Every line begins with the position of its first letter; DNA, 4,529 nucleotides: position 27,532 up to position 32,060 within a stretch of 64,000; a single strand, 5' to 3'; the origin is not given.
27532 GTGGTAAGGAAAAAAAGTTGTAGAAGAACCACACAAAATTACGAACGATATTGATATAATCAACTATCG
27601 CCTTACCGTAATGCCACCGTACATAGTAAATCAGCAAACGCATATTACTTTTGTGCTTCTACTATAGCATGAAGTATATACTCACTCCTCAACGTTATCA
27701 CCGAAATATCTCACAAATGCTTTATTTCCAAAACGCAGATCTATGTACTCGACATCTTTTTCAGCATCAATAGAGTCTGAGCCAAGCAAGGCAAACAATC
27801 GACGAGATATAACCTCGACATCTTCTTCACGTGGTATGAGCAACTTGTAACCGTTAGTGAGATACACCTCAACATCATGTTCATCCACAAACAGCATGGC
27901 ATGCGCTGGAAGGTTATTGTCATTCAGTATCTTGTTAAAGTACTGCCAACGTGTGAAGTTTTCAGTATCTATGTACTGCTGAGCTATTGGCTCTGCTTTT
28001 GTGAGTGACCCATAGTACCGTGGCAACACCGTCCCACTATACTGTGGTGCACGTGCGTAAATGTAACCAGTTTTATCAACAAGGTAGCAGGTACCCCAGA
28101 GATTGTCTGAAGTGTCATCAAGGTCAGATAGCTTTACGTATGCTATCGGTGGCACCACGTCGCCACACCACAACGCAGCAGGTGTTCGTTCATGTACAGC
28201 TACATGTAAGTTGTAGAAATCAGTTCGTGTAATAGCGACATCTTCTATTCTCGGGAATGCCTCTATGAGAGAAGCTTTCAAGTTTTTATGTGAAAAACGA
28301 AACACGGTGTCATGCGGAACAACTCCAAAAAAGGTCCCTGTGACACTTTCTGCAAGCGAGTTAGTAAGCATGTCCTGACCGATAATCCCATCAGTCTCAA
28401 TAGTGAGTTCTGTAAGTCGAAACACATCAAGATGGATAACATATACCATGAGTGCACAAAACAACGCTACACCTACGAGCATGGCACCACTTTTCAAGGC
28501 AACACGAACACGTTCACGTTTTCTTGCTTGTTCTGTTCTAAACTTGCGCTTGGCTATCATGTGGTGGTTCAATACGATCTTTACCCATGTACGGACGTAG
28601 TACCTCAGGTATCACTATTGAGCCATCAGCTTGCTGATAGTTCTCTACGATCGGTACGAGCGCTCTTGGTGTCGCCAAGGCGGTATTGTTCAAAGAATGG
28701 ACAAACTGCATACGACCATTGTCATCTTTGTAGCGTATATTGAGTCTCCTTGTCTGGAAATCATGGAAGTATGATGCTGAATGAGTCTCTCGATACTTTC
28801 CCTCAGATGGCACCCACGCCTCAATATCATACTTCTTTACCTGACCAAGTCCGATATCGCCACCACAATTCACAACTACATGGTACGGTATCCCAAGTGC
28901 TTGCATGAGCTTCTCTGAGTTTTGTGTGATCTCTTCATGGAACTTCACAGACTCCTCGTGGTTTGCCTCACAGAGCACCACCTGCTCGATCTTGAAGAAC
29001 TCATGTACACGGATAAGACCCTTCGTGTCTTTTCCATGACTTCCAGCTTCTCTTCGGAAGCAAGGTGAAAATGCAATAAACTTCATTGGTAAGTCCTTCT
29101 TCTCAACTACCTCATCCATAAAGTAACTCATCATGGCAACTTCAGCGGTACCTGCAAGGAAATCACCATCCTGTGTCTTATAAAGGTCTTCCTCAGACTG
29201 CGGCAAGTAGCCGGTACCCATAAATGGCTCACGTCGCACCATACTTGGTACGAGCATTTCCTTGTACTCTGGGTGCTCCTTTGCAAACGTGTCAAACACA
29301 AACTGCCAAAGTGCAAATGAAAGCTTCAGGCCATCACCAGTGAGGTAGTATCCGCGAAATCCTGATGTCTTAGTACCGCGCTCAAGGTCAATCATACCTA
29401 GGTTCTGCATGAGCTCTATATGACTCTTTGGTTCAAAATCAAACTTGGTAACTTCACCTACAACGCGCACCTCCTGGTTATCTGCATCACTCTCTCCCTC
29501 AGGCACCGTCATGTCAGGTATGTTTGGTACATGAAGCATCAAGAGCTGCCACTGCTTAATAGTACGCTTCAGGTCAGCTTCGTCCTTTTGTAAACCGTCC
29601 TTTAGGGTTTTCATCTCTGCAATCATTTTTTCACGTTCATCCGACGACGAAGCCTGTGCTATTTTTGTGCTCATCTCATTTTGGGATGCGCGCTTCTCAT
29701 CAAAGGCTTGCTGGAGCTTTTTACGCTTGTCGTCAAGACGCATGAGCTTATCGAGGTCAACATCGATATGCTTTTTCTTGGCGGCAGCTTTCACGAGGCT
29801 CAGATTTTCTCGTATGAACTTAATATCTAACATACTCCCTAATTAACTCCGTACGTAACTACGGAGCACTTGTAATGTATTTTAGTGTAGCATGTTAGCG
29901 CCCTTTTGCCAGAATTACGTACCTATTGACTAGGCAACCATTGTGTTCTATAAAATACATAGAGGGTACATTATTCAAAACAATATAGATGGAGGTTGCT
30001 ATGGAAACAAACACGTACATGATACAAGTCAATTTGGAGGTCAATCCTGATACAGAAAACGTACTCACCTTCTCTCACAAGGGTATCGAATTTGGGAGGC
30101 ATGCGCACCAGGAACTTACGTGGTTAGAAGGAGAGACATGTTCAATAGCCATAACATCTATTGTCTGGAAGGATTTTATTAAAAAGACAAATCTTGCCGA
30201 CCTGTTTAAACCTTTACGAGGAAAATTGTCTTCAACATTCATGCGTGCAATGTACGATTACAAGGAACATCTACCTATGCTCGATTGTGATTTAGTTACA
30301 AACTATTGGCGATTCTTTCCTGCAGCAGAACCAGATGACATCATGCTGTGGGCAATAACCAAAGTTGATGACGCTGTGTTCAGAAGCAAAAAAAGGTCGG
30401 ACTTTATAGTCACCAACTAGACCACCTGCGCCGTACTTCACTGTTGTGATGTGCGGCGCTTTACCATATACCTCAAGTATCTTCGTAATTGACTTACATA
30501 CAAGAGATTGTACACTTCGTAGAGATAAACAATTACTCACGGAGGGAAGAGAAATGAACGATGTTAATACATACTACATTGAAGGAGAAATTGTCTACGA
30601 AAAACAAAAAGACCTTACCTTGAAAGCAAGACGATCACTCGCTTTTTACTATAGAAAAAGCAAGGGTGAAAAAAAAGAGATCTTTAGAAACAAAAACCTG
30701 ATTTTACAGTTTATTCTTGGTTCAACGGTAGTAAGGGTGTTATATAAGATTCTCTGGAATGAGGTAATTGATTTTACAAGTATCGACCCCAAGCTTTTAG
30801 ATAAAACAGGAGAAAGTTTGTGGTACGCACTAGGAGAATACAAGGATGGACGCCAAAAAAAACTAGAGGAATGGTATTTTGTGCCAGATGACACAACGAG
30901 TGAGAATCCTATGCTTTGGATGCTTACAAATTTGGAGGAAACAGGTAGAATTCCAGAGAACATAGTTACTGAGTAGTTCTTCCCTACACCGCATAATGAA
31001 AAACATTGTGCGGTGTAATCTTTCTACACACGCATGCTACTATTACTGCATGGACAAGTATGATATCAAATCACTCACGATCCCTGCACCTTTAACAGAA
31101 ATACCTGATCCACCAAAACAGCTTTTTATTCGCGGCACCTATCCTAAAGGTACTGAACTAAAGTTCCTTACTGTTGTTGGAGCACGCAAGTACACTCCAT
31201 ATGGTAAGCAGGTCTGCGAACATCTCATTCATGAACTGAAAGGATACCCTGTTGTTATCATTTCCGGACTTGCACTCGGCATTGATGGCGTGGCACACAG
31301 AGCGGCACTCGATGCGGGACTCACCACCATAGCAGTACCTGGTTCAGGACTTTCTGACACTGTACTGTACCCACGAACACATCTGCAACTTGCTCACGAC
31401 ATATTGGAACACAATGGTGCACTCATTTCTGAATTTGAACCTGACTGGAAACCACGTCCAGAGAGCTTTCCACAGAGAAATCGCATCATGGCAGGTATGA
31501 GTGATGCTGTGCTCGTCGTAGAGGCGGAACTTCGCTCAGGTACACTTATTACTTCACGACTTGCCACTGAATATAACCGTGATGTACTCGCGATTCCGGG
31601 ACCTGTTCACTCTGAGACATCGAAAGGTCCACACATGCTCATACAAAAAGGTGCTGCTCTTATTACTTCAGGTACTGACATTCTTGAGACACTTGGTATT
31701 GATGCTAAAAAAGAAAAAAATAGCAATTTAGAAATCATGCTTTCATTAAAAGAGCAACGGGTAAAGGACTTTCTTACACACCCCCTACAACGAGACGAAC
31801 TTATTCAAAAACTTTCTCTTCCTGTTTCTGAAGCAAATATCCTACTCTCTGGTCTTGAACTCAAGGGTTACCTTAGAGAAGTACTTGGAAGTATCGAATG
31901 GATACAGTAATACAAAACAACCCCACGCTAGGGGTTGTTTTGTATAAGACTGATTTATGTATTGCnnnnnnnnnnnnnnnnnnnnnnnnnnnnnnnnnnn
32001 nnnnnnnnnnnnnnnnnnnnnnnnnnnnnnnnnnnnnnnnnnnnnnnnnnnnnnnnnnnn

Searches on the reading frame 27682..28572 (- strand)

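Call 38: search_protein_families(library=pfam, proteins=[window:27682-28572:-], max_evalue=0.001)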
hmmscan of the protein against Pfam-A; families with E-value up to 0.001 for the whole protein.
window:27682-28572:- (296 aa): 1 family
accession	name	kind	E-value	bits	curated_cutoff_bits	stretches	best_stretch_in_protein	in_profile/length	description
PF03799.20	FtsQ_DivIB_C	-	7.4e-07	30.5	21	1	158-280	2-114/114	Cell division protein FtsQ/DivIB, C-terminal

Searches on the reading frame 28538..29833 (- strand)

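Call 39: search_protein_families(library=pfam, proteins=[window:28538-29833:-], max_evalue=0.001)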
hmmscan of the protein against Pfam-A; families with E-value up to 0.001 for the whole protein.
window:28538-29833:- (431 aa): 2 families
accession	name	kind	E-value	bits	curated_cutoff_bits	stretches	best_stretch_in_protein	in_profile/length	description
PF00587.30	tRNA-synt_2b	-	6.5e-36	124.5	29.3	1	225-399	12-179/179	tRNA synthetase class II core domain (G, H, P, S and T)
PF02403.27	Seryl_tRNA_N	-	2.1e-23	83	28.2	1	1-106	1-108/108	Seryl-tRNA synthetase N-terminal domain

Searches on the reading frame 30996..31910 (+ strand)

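Call 38: search_protein_families(library=pfam, proteins=[window:30996-31910:+], max_evalue=0.001)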
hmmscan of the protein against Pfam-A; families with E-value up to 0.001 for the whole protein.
window:30996-31910:+ (304 aa): 2 families
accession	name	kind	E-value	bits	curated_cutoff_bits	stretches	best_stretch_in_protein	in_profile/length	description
PF02481.21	DNA_processg_A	-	3.2e-66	223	29.6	1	29-224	17-211/212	DNA recombination-mediator protein A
PF17782.7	DprA_WH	-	4.8e-05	23.8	22.9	1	253-296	14-58/61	DprA winged helix domain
